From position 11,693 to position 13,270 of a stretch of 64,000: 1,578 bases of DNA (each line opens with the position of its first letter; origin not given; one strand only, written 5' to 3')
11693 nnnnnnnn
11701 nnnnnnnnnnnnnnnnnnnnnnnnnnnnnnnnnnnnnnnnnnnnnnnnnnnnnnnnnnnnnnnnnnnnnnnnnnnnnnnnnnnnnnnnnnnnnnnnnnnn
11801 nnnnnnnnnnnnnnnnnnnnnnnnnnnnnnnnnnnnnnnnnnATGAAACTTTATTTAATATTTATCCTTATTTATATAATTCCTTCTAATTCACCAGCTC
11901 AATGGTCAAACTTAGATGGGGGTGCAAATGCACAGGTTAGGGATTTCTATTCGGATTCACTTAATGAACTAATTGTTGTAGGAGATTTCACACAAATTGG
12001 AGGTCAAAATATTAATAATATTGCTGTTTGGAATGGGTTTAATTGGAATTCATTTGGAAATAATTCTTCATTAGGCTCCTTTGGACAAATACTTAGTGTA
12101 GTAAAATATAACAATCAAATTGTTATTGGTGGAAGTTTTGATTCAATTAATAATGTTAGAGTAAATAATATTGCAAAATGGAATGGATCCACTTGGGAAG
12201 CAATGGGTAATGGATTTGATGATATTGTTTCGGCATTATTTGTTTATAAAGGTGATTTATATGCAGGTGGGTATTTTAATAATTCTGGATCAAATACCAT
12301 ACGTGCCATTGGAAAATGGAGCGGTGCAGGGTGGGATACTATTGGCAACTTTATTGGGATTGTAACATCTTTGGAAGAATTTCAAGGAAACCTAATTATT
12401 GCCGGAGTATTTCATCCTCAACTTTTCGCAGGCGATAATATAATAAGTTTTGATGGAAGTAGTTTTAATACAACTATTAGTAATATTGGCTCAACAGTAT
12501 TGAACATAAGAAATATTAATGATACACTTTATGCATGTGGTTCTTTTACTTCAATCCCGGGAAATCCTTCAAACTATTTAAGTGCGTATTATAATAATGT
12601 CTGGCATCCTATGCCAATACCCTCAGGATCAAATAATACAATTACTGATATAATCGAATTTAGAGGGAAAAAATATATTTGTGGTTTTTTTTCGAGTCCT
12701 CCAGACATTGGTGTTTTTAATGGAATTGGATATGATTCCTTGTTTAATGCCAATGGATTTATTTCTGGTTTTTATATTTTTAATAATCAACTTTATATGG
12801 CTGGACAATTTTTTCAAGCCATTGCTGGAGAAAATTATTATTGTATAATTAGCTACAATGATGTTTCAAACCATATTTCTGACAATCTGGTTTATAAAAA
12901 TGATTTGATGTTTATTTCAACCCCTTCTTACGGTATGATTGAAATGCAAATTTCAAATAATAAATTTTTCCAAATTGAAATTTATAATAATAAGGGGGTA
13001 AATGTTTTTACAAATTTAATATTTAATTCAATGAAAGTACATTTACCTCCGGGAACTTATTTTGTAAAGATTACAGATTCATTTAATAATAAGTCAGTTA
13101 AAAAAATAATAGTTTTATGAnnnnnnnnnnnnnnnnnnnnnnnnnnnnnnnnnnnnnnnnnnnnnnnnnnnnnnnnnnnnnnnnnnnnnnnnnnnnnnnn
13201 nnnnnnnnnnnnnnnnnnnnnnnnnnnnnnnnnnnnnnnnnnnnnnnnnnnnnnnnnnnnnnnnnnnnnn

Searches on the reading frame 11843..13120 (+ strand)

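Call 41: search_protein_families(library=pfam, proteins=[window:11843-13120:+], max_evalue=0.00001)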
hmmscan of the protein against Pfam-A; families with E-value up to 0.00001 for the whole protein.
window:11843-13120:+ (425 aa): 1 family
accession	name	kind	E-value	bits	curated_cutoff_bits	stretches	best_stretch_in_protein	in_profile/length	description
PF17164.10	DUF5122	-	2.1e-06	28.3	27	0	91-112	4-25/36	Domain of unknown function (DUF5122) beta-propeller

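Call 70: search_protein_families(library=ncbifam, proteins=[window:11843-13120:+], max_evalue=0.001)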
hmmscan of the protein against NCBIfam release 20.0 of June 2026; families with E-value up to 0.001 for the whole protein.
window:11843-13120:+ (425 aa): 1 family
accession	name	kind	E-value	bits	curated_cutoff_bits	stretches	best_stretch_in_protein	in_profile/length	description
TIGR04183.1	Por_Secre_tail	domain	1.9e-07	31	23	1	364-424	9-71/72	T9SS type A sorting domain-containing protein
